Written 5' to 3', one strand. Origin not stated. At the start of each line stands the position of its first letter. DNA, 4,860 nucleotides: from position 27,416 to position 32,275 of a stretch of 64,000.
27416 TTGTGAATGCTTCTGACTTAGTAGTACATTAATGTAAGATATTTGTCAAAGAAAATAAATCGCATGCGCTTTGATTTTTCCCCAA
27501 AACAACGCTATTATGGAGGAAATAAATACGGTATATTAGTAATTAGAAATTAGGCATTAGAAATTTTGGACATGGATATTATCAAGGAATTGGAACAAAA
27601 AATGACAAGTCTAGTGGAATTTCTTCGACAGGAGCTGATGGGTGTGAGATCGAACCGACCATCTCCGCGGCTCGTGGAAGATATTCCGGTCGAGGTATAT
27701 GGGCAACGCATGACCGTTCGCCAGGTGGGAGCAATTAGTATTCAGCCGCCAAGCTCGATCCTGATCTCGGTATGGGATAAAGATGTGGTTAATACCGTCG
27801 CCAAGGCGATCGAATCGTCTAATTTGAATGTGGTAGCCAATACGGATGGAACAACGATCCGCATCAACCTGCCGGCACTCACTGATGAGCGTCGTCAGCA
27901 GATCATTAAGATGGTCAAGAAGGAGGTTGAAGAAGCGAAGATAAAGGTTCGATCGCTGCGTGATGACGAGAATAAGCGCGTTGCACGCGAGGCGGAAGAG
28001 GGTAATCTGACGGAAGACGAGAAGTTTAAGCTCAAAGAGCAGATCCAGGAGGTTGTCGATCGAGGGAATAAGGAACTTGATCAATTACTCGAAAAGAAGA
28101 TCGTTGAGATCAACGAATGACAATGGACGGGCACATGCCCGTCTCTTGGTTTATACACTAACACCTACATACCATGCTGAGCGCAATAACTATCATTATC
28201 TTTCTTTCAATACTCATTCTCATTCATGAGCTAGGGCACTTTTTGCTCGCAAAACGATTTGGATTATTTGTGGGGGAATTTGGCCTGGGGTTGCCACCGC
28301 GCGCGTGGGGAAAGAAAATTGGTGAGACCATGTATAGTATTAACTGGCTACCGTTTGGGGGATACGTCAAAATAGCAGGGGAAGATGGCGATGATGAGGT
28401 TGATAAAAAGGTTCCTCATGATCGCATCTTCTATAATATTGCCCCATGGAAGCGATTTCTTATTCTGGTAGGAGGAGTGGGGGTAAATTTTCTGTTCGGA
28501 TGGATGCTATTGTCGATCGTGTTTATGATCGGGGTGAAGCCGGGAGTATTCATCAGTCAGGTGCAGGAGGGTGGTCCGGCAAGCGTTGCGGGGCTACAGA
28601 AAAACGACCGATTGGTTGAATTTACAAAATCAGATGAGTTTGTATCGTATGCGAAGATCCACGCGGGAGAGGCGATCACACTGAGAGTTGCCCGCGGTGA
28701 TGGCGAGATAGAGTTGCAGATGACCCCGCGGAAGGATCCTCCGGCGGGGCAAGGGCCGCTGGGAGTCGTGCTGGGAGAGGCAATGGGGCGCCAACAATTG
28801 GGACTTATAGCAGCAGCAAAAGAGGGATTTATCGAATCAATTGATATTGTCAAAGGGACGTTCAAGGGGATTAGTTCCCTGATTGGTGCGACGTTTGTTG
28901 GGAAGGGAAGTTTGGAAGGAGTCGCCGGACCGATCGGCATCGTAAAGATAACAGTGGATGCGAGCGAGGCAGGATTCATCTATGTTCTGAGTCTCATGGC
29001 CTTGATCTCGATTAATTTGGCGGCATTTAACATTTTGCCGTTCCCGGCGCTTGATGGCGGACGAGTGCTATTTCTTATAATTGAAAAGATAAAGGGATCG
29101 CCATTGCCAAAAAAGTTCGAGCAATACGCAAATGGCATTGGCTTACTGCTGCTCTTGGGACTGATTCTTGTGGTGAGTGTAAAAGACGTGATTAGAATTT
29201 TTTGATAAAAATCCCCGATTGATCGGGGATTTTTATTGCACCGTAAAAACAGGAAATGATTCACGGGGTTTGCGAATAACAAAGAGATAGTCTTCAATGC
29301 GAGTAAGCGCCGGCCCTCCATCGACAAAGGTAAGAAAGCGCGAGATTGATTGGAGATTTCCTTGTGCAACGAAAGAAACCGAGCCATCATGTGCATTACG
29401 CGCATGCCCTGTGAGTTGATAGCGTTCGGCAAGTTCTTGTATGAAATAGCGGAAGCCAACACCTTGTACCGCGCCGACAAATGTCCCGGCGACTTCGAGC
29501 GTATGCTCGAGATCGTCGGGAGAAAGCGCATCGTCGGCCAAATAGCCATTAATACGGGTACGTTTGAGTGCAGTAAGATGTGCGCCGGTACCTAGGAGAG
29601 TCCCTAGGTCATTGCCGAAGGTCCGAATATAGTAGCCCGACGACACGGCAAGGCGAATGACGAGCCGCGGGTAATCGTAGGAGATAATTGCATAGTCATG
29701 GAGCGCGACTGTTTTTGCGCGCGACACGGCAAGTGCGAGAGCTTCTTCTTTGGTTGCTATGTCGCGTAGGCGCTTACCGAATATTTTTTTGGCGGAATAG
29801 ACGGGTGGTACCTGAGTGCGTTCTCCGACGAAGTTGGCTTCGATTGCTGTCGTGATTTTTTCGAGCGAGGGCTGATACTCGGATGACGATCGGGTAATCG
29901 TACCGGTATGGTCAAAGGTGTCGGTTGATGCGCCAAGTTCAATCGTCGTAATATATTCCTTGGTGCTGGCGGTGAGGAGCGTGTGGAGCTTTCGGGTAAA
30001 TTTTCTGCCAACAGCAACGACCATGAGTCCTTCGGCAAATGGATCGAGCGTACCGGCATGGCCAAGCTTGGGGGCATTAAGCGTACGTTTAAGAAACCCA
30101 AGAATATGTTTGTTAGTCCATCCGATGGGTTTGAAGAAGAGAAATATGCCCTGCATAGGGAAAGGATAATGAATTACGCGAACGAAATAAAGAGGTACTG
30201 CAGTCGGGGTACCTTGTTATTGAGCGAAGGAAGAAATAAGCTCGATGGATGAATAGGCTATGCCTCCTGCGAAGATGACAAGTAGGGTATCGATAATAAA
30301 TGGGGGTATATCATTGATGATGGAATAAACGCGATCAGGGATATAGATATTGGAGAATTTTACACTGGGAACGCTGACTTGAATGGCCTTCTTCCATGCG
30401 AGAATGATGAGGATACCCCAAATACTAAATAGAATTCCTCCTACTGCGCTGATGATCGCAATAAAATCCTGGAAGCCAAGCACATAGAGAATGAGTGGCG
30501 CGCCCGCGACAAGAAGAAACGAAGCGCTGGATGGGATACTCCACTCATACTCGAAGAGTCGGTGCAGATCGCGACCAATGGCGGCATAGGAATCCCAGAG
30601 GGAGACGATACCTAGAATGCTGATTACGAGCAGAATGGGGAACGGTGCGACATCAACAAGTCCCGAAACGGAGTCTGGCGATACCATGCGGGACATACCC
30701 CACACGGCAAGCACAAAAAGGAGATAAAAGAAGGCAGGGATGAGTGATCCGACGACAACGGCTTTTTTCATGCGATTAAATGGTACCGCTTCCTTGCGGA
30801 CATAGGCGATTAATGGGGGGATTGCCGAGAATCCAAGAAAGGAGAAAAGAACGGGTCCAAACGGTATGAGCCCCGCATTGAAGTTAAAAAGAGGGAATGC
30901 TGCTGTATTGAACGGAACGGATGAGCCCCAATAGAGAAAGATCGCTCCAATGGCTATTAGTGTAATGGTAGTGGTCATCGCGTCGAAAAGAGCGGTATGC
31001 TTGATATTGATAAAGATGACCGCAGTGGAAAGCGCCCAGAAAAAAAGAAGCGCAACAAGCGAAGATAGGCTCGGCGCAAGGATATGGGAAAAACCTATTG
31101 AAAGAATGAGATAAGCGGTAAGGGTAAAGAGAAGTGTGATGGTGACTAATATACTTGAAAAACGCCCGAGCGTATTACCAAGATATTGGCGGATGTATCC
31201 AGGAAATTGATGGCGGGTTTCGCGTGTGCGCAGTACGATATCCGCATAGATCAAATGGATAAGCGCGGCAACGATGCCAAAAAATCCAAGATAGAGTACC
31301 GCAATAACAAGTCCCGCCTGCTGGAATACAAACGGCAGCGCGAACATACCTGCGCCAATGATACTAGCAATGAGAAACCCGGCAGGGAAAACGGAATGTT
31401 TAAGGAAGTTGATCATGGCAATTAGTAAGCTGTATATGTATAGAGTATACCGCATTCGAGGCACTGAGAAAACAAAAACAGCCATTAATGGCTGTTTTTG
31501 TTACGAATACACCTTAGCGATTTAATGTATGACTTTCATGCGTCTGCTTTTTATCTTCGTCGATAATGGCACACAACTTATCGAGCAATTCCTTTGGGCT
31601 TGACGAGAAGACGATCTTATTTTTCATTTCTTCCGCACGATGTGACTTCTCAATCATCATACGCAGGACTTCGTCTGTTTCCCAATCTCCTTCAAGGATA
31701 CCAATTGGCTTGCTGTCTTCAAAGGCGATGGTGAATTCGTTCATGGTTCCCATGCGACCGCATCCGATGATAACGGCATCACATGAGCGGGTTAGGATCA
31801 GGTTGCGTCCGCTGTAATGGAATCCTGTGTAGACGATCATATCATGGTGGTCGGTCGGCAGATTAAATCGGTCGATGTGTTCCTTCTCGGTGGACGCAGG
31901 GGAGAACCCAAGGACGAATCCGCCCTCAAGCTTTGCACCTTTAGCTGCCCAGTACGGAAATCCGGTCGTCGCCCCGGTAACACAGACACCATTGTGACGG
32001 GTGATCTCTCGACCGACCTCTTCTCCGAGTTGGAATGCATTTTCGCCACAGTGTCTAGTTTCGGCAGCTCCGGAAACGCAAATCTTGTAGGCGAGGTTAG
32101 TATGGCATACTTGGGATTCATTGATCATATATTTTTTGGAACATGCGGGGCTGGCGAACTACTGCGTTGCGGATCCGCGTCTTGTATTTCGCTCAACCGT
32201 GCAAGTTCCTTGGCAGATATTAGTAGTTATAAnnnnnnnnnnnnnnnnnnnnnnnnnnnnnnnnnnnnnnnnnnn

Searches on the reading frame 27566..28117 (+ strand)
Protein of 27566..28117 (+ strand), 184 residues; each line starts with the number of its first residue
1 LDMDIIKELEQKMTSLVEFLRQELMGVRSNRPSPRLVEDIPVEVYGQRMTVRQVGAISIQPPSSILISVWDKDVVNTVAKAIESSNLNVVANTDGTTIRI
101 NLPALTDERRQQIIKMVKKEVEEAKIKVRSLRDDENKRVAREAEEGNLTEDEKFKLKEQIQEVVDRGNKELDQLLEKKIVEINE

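Call 77: search_protein_families(library=pfam, proteins=[window:27566-28117:+], max_evalue=0.001)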
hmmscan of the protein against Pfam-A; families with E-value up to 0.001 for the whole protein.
window:27566-28117:+ (184 aa): 1 family
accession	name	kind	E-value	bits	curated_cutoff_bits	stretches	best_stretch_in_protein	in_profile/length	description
PF01765.24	RRF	-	8.8e-45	152.9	29.7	1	20-182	1-163/164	Ribosome recycling factor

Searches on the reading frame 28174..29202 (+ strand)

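Call 45: search_protein_families(library=pfam, proteins=[window:28174-29202:+], max_evalue=0.0001)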
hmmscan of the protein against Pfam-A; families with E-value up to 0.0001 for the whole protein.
window:28174-29202:+ (343 aa): 2 families
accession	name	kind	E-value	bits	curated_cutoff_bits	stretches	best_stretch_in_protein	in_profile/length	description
PF02163.28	Peptidase_M50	-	3.9e-55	187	27.2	1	7-329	2-220/221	Peptidase family M50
PF17820.7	PDZ_6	-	2.1e-05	24.6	27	0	126-149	1-24/54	PDZ domain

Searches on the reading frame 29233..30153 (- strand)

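Call 77: search_protein_families(library=pfam, proteins=[window:29233-30153:-], max_evalue=0.001)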
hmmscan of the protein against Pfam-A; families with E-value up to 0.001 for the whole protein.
window:29233-30153:- (306 aa): 3 families
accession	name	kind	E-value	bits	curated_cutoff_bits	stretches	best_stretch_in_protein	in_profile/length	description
PF01509.24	TruB_N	-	1.2e-35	123.5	27.3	1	22-176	1-149/149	TruB family pseudouridylate synthase (N terminal domain)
PF00708.24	Acylphosphatase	-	8.6e-17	61.7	22.5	1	225-299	5-79/85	Acylphosphatase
PF16198.10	TruB_C_2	-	1.4e-07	32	29.3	1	177-219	1-43/66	tRNA pseudouridylate synthase B C-terminal domain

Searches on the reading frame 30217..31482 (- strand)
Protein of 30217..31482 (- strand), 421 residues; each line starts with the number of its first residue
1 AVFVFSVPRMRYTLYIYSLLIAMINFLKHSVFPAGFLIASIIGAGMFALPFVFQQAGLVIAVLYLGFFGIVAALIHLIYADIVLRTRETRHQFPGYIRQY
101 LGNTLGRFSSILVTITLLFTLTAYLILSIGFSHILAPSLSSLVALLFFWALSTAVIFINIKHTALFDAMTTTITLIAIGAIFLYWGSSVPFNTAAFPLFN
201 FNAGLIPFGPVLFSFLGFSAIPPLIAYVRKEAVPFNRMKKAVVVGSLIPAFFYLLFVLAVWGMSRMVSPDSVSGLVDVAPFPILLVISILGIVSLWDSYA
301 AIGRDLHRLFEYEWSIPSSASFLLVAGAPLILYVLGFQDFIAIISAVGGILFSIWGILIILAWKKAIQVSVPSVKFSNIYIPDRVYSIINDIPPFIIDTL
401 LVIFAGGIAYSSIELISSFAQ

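Call 9: search_protein_families(library=pfam, proteins=[window:30217-31482:-], max_evalue=0.01)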
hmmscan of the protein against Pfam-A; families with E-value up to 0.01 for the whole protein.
window:30217-31482:- (421 aa): 2 families
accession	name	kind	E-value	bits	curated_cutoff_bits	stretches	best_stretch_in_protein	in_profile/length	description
PF03222.19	Trp_Tyr_perm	-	9.5e-12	45.1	22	1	29-263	3-241/393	Tryptophan/tyrosine permease family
PF01490.24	Aa_trans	-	3.8e-09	36.1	25.6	1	36-258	11-248/410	Transmembrane amino acid transporter protein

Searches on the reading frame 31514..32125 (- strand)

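Call 77: search_protein_families(library=pfam, proteins=[window:31514-32125:-], max_evalue=0.001)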
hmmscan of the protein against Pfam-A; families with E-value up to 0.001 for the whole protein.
window:31514-32125:- (203 aa): 2 families
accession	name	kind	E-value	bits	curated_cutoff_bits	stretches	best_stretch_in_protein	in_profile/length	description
PF18306.6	LDcluster4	-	5.6e-31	107.6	26.3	1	13-166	2-139/151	SLOG cluster4 family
PF03641.19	Lysine_decarbox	-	3.5e-05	24.4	27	1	61-184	5-131/131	Possible lysine decarboxylase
